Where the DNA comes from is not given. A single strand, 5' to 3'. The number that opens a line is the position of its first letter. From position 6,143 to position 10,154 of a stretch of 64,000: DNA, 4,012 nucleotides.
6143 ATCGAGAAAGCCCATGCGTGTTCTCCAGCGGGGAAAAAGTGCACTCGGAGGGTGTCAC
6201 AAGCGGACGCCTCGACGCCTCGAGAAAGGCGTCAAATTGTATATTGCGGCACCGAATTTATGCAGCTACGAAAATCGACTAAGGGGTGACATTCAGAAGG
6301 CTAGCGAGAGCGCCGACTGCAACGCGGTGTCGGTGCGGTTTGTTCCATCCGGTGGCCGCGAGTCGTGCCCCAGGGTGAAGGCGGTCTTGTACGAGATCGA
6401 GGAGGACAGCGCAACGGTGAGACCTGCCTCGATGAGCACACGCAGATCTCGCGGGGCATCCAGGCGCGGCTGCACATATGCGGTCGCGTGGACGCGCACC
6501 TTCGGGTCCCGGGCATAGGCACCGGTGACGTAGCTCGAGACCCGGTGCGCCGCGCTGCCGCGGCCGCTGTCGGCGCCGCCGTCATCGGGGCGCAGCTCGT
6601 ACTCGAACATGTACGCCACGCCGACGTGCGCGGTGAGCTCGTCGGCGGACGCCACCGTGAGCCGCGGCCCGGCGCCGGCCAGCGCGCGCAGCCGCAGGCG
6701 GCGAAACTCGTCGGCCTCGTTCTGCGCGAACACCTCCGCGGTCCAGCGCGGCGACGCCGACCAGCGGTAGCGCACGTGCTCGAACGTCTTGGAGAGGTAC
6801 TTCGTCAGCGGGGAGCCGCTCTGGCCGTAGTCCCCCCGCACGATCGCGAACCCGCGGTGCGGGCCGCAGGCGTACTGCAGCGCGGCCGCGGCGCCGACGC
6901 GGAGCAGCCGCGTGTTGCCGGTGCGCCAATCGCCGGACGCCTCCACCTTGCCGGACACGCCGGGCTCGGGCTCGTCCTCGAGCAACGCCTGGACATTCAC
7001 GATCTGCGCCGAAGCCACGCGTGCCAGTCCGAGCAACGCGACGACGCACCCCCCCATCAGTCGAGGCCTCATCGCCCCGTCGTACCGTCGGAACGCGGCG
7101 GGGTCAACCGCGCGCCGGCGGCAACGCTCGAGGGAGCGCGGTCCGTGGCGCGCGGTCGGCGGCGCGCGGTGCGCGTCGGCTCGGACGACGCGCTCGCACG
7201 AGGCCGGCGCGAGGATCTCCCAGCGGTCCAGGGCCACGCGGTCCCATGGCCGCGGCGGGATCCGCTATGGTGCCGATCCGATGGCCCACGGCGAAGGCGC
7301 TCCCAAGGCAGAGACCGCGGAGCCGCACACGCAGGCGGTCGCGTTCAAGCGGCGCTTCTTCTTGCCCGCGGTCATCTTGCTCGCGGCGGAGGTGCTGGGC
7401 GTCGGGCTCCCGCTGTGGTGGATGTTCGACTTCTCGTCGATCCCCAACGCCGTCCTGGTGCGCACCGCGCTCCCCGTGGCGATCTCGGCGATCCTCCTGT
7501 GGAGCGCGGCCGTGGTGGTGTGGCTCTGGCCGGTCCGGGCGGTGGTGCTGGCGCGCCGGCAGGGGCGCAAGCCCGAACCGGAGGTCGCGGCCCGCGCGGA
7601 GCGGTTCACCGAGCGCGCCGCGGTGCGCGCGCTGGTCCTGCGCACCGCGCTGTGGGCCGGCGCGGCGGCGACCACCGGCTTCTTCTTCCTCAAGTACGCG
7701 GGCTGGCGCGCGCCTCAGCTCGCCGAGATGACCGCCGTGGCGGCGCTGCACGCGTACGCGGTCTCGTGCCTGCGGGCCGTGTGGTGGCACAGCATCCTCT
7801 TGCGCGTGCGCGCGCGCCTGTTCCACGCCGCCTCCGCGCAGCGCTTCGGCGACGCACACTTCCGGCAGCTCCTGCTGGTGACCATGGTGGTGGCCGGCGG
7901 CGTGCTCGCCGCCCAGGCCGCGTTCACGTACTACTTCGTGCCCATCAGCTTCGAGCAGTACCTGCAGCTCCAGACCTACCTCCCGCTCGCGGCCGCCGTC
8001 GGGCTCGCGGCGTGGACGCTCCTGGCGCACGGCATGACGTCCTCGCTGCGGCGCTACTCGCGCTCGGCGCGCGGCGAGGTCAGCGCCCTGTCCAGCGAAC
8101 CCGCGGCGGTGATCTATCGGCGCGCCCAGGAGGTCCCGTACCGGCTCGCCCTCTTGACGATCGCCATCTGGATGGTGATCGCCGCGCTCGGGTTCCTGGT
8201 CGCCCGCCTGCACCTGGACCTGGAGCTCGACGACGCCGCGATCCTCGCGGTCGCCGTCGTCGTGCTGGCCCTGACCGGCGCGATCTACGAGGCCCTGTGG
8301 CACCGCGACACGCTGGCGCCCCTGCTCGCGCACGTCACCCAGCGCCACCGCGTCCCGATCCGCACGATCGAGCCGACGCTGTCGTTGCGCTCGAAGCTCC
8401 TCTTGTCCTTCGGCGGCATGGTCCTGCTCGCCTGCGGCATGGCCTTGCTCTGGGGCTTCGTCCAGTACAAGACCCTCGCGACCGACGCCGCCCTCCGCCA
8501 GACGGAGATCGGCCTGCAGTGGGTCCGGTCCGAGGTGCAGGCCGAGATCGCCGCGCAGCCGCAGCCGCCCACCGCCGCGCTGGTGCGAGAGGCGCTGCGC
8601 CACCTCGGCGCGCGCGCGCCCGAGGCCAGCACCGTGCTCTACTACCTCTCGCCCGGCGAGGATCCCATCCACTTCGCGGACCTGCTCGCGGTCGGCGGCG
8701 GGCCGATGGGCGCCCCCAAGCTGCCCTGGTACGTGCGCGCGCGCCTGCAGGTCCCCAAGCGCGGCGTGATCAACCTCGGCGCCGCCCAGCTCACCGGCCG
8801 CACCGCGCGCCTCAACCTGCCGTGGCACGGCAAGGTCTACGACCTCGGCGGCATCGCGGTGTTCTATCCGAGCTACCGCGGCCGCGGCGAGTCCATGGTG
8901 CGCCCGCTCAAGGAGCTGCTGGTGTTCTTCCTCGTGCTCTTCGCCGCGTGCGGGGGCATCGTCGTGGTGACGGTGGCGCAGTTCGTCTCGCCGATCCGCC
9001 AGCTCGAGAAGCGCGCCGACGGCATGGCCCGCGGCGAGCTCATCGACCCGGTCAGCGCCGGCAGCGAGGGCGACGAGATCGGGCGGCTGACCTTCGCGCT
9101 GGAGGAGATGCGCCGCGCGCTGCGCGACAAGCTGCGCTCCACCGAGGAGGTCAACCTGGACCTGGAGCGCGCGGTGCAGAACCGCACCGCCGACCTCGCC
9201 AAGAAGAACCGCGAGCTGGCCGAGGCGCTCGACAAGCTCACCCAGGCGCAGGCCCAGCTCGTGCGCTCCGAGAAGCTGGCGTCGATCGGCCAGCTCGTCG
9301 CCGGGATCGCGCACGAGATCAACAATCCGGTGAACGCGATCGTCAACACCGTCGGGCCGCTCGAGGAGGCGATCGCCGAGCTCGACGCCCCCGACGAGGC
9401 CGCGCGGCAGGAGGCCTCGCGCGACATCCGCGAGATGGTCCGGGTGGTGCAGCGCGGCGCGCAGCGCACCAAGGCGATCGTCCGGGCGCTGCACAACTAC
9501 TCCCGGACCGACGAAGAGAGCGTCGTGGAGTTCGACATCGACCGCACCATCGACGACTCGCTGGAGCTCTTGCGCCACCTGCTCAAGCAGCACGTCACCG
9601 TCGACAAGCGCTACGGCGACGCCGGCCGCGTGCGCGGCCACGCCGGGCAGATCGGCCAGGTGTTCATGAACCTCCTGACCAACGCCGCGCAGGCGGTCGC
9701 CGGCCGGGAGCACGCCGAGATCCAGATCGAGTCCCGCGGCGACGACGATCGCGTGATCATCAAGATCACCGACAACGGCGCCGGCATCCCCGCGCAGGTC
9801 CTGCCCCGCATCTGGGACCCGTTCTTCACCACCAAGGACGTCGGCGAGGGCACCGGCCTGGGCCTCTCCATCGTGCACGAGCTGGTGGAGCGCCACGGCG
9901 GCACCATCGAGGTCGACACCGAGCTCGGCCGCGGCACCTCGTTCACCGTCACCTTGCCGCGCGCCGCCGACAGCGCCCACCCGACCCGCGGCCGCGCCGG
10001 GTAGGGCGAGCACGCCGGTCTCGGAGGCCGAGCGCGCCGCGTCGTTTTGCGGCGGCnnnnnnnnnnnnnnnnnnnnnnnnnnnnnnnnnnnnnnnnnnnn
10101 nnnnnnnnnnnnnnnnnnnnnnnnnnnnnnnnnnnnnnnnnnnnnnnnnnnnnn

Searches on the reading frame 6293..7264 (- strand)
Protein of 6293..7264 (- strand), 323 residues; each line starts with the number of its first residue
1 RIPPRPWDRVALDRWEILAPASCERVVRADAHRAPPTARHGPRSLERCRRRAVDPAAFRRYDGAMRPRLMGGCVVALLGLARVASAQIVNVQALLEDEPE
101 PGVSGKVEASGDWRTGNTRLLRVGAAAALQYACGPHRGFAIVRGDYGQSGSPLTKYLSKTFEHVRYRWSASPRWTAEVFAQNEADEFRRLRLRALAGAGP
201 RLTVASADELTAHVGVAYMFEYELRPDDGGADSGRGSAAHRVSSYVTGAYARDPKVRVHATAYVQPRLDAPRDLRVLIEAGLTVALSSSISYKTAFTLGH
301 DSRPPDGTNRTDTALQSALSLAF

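Call 67: search_protein_families(library=pfam, proteins=[window:6293-7264:-], max_evalue=0.001)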
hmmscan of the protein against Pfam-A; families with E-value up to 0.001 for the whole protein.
window:6293-7264:- (323 aa): 1 family
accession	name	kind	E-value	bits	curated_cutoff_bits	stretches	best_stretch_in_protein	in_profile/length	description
PF04338.18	DUF481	-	2.4e-20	73.9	21.1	1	107-321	1-208/210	Protein of unknown function, DUF481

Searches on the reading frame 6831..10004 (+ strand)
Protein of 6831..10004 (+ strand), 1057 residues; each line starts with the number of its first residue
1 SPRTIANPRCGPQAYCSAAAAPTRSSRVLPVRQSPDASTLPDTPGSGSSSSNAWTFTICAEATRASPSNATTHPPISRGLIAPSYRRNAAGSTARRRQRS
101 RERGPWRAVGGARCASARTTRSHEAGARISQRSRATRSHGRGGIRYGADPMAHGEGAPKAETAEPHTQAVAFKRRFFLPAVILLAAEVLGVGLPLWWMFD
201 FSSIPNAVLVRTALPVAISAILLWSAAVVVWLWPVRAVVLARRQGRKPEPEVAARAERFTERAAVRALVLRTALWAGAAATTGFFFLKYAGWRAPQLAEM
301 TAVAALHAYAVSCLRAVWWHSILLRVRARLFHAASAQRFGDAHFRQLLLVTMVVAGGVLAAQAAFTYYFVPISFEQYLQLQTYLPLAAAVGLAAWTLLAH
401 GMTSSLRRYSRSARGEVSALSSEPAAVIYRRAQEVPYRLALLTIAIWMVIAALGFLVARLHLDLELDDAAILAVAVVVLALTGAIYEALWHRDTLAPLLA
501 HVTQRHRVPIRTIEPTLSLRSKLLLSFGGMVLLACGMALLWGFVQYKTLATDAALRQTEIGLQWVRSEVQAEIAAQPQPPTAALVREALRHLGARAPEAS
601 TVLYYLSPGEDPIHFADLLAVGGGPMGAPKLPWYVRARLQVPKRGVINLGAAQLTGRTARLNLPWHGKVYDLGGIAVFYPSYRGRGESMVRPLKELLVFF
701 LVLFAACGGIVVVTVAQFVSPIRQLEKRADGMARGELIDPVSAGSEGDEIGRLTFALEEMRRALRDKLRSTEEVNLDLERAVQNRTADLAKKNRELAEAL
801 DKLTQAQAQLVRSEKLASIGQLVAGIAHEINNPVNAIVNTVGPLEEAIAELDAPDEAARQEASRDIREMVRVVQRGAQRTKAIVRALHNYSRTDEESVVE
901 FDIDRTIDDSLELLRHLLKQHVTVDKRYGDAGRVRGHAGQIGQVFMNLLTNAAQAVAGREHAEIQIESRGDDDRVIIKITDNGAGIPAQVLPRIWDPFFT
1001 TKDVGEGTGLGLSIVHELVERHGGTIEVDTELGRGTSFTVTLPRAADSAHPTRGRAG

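Call 67: search_protein_families(library=pfam, proteins=[window:6831-10004:+], max_evalue=0.001)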
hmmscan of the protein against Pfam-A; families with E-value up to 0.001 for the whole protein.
window:6831-10004:+ (1057 aa): 4 families
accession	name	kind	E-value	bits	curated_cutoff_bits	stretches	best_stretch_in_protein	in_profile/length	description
PF02518.31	HATPase_c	-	7.5e-29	100.9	26.4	1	939-1045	4-110/111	Histidine kinase-, DNA gyrase B-, and HSP90-like ATPase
PF00512.31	HisKA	-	9.4e-08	32.4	26.9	1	820-895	3-65/66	His Kinase A (phospho-acceptor) domain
PF00672.30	HAMP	-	5.4e-07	30.3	25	1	717-766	5-53/53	HAMP domain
PF14501.12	HATPase_c_5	-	7.4e-07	29.5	22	1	941-1031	6-91/102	GHKL domain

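Call 68: search_protein_families(library=ncbifam, proteins=[window:6831-10004:+], max_evalue=0.00001)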
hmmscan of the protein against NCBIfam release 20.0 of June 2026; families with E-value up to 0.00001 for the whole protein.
window:6831-10004:+ (1057 aa): 78 families (the best 25 are shown)
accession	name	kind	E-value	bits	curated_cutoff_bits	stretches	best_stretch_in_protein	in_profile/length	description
NF038348.1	T2SS_HK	subfamily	1.6e-58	198.5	450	1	759-1043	264-572/574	histidine kinase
NF052574.1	HisKinEspCMyxo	equivalog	2.2e-57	194.8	1200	1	765-1048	367-641/785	serine histidine kinase EspC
NF008468.0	PRK11360.1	equivalog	2.2e-54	184.9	646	1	804-1047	381-611/616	two-component system sensor histidine kinase AtoS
NF052573.1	HisKinEspAMyxo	equivalog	1.4e-48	165.5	1400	1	804-1049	369-615/755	serine histidine kinase EspA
NF010411.0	PRK13837.1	equivalog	6.7e-47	160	647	1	805-1047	436-678/828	two-component system VirA-like sensor kinase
NF007688.0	PRK10364.1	equivalog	1.5e-40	139.4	479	1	805-1047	226-454/460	two-component system sensor histidine kinase ZraS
NF046020.1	HisKinCckABruc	equivalog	2.8e-39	134.7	1000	1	807-1049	468-712/868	cell cycle histidine kinase CckA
NF047497.1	HK_LIC_12097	equivalog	2.1e-35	122.1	500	1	801-1043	132-365/367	LIC_12097 family sensor histidine kinase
NF046026.1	HisKinCckACaul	equivalog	1.1e-34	119.7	1000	1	801-1050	282-538/678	cell cycle histidine kinase CckA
NF010076.0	PRK13557.1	subfamily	1.3e-32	112.9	631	1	805-1050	149-400/540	histidine kinase famiy protein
NF046044.1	PnpS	equivalog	1.4e-32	113.2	400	1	779-1043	134-390/390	two-component system histidine kinase PnpS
NF047794.1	HisKinPtgB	equivalog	2.2e-32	112.1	1000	1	789-1034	412-645/656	two-component system sensor histidine kinase PgtB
NF047466.1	hybrid_RR_LvrB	exception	5.4e-29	101.5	500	1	800-1044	133-376/377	hybrid histidine kinase/response regulator LvrB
NF033092.0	HK_WalK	equivalog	2.1e-28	99.3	725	1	867-1043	409-593/594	cell wall metabolism sensor histidine kinase WalK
NF041777.1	sens_FixL_Rhizob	equivalog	3.9e-28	98.3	850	1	799-1046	242-483/485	sensor protein FixL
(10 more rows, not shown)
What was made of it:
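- Tried and rejected: The upstream kinase at 6831-10004 is the better, though still sub-threshold, match (call 68).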
